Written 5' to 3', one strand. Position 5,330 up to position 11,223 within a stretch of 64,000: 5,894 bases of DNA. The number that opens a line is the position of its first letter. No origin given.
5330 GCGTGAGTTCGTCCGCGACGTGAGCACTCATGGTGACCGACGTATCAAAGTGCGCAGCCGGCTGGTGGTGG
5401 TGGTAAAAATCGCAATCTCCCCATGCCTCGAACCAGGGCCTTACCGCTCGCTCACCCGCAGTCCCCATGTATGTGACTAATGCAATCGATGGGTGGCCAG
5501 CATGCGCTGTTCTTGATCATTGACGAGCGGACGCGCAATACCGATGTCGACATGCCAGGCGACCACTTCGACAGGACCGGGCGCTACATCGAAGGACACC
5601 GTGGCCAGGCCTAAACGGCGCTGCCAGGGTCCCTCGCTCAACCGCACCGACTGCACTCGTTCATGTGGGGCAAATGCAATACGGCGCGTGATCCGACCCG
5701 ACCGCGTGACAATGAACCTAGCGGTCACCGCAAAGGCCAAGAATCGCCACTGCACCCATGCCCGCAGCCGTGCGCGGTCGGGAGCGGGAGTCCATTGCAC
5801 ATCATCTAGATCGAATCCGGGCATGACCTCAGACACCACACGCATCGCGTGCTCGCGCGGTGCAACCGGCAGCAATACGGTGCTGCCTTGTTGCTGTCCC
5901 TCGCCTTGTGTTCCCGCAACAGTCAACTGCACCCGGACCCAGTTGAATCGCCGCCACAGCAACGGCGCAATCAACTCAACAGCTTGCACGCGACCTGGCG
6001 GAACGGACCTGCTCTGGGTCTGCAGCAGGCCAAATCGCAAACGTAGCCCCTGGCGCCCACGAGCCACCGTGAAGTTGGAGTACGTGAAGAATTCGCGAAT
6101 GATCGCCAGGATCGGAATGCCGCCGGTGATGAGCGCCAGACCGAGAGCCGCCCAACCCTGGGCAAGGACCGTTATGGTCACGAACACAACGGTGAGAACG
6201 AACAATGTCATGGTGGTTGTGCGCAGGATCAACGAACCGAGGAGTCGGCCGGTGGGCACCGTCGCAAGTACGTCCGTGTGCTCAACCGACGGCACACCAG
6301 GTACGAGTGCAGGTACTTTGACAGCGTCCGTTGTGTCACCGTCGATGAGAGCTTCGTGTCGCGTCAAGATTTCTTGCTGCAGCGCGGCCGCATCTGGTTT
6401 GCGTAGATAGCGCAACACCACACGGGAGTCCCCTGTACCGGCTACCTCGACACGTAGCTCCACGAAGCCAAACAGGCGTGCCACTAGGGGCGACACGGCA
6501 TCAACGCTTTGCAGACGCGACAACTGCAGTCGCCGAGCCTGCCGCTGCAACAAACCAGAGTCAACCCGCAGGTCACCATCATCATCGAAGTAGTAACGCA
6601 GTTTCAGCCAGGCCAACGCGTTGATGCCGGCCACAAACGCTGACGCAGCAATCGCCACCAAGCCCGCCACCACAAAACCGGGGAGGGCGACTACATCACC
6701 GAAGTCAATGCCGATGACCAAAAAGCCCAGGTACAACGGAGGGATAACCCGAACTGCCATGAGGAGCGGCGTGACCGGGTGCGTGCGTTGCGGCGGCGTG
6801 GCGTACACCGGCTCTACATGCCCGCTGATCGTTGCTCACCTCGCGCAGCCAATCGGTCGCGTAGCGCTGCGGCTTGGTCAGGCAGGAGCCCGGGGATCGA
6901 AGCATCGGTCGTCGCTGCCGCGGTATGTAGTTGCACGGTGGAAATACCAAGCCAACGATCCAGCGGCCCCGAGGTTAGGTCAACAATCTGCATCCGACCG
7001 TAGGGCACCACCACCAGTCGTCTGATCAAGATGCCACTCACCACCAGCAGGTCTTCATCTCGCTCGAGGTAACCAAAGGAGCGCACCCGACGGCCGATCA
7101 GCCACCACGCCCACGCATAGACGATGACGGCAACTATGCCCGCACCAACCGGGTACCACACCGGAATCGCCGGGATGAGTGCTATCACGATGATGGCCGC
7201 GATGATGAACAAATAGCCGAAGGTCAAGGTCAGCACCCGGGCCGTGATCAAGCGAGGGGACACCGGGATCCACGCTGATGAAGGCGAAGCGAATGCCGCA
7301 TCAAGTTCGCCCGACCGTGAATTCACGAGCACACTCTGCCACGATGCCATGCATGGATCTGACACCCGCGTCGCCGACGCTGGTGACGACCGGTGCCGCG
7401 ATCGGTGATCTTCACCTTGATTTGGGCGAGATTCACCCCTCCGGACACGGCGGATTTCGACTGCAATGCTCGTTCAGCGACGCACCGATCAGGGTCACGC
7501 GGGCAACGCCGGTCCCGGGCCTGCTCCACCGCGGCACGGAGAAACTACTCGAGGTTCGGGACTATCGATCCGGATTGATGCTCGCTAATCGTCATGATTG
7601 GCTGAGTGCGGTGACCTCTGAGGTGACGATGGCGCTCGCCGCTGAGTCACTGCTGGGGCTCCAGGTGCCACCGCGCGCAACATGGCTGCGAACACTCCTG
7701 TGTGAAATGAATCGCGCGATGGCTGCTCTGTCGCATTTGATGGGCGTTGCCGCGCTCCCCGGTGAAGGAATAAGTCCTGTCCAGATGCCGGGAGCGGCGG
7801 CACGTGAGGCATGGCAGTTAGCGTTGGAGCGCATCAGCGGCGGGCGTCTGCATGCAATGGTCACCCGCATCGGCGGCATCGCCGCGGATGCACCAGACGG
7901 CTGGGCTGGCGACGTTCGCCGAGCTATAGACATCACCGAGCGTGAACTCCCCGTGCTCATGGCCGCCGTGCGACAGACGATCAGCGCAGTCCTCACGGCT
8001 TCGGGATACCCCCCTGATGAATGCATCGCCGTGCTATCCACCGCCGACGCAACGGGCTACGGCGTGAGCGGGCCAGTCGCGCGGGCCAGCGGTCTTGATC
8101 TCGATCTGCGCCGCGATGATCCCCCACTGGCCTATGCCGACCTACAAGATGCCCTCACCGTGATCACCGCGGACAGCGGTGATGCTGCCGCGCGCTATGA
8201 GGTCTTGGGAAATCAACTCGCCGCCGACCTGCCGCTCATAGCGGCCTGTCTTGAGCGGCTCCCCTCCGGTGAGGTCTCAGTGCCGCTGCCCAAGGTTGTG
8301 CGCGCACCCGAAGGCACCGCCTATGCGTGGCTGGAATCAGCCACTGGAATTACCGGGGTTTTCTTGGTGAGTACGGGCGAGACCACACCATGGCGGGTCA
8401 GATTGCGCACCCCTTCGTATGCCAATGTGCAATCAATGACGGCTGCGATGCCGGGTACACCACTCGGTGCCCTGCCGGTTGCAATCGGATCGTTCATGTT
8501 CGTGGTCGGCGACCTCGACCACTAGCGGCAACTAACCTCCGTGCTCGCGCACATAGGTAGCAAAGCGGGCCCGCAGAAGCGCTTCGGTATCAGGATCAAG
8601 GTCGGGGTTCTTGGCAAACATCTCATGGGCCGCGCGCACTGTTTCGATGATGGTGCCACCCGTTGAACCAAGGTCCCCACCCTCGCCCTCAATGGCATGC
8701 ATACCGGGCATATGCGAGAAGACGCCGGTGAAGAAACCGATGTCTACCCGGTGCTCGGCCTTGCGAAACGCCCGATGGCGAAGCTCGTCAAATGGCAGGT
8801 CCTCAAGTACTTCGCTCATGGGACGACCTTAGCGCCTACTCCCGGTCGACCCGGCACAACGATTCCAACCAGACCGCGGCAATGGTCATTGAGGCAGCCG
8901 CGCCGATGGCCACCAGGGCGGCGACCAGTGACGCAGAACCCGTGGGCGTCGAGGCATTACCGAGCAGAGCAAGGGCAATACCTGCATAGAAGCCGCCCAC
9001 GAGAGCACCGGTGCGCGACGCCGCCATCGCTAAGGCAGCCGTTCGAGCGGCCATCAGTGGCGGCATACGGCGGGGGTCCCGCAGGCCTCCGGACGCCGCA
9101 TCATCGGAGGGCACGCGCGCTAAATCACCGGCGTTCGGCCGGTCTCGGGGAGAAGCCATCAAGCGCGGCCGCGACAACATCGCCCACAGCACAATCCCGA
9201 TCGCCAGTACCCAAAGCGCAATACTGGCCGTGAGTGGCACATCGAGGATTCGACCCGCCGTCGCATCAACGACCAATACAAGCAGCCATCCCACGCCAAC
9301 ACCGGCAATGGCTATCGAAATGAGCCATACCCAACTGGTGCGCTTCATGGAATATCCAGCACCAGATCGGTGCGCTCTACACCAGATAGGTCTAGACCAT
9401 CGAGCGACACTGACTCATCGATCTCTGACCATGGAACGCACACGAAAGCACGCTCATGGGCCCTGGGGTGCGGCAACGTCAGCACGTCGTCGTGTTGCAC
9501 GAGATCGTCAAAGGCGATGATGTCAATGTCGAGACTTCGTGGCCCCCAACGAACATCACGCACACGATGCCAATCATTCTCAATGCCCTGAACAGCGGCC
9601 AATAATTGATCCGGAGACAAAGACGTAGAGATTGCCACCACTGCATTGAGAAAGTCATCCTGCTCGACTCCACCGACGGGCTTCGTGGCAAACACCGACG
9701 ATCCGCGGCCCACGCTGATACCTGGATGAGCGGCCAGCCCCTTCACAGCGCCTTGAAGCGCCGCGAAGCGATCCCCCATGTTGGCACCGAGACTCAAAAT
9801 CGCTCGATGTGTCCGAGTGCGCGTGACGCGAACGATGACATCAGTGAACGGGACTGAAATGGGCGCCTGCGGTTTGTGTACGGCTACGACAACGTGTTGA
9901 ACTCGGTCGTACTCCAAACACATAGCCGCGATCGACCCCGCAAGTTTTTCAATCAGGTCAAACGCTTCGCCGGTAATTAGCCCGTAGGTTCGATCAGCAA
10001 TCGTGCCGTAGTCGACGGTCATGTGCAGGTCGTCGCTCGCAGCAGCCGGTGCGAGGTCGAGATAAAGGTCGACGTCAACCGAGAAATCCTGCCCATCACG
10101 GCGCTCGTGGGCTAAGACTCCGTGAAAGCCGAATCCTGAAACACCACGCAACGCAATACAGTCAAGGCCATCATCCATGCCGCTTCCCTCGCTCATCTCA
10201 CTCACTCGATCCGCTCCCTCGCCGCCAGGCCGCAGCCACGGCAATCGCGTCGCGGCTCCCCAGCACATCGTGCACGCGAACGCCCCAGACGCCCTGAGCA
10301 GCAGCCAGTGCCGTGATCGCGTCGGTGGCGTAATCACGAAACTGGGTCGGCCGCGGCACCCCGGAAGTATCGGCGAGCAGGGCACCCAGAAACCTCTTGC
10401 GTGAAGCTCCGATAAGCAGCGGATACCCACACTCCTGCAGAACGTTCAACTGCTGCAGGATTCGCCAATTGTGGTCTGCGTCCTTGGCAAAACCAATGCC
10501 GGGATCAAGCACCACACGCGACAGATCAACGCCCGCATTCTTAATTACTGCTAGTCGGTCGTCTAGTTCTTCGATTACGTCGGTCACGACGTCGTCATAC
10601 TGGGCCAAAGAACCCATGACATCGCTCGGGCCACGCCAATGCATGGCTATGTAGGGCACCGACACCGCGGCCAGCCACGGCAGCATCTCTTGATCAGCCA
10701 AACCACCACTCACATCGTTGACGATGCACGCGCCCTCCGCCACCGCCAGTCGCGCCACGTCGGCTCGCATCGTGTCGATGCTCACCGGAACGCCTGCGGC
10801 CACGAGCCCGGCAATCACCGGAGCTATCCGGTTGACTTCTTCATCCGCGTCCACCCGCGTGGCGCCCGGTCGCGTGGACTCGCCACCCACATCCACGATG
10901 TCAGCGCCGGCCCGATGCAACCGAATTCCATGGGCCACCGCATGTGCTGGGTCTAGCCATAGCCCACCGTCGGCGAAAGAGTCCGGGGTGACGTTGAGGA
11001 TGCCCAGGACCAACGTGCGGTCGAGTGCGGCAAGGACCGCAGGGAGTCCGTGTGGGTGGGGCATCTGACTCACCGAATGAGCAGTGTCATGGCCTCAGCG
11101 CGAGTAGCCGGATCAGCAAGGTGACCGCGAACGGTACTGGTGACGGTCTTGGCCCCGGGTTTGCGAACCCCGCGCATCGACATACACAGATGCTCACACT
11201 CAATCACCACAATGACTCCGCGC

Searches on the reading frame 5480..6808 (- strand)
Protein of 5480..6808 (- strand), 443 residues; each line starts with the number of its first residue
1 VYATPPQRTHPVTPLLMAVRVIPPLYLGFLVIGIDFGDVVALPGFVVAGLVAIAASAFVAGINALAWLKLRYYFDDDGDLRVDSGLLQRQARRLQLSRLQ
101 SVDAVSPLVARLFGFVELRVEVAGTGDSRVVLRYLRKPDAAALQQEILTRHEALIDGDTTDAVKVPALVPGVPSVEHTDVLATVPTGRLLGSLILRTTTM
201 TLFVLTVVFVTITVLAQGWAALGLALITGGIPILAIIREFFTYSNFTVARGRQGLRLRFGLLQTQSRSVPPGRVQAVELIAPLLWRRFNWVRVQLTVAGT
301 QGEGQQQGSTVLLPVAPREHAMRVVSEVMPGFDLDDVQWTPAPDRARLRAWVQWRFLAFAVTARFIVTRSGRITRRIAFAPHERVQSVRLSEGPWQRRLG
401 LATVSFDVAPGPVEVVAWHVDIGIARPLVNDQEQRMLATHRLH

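Call 83: search_protein_families(library=pfam, proteins=[window:5480-6808:-], max_evalue=0.00001)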
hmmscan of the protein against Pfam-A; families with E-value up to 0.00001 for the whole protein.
window:5480-6808:- (443 aa): 1 family
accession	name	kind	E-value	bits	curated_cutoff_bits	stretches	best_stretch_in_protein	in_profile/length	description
PF03703.20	bPH_2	-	2.1e-37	127.7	22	2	354-416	1-64/78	Bacterial PH domain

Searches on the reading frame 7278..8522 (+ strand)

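Call 83: search_protein_families(library=pfam, proteins=[window:7278-8522:+], max_evalue=0.00001)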
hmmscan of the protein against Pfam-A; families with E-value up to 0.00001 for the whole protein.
window:7278-8522:+ (415 aa): 1 family
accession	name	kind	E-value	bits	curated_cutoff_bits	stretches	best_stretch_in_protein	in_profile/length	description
PF00346.24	Complex1_49kDa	-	1.7e-43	149.1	24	2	172-339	11-170/271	Respiratory-chain NADH dehydrogenase, 49 Kd subunit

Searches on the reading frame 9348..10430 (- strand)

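Call 83: search_protein_families(library=pfam, proteins=[window:9348-10430:-], max_evalue=0.00001)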
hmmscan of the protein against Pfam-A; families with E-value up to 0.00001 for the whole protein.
window:9348-10430:- (361 aa): 2 families
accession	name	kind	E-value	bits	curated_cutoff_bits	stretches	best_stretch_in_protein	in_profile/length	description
PF01288.25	HPPK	-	1e-37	129.5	25.7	1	211-338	1-115/116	7,8-dihydro-6-hydroxymethylpterin-pyrophosphokinase (HPPK)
PF02152.23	FolB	-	3.5e-31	108.5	31.8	1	92-203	1-113/113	Dihydroneopterin aldolase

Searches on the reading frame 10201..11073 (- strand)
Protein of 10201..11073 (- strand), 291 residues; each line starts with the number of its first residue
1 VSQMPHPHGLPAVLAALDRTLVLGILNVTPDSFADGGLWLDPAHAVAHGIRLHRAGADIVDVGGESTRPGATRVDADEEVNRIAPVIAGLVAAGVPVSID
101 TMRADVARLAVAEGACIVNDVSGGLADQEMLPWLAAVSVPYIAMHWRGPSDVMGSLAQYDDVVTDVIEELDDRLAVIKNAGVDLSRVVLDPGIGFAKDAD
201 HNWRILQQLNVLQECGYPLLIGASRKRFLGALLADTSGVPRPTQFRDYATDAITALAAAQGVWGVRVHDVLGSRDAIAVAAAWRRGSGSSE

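Call 83: search_protein_families(library=pfam, proteins=[window:10201-11073:-], max_evalue=0.00001)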
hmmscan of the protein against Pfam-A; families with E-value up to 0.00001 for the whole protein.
window:10201-11073:- (291 aa): 1 family
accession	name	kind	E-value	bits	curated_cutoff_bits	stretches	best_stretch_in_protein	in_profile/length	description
PF00809.28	Pterin_bind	-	7.3e-78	262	25.5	1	24-268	2-244/244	Pterin binding enzyme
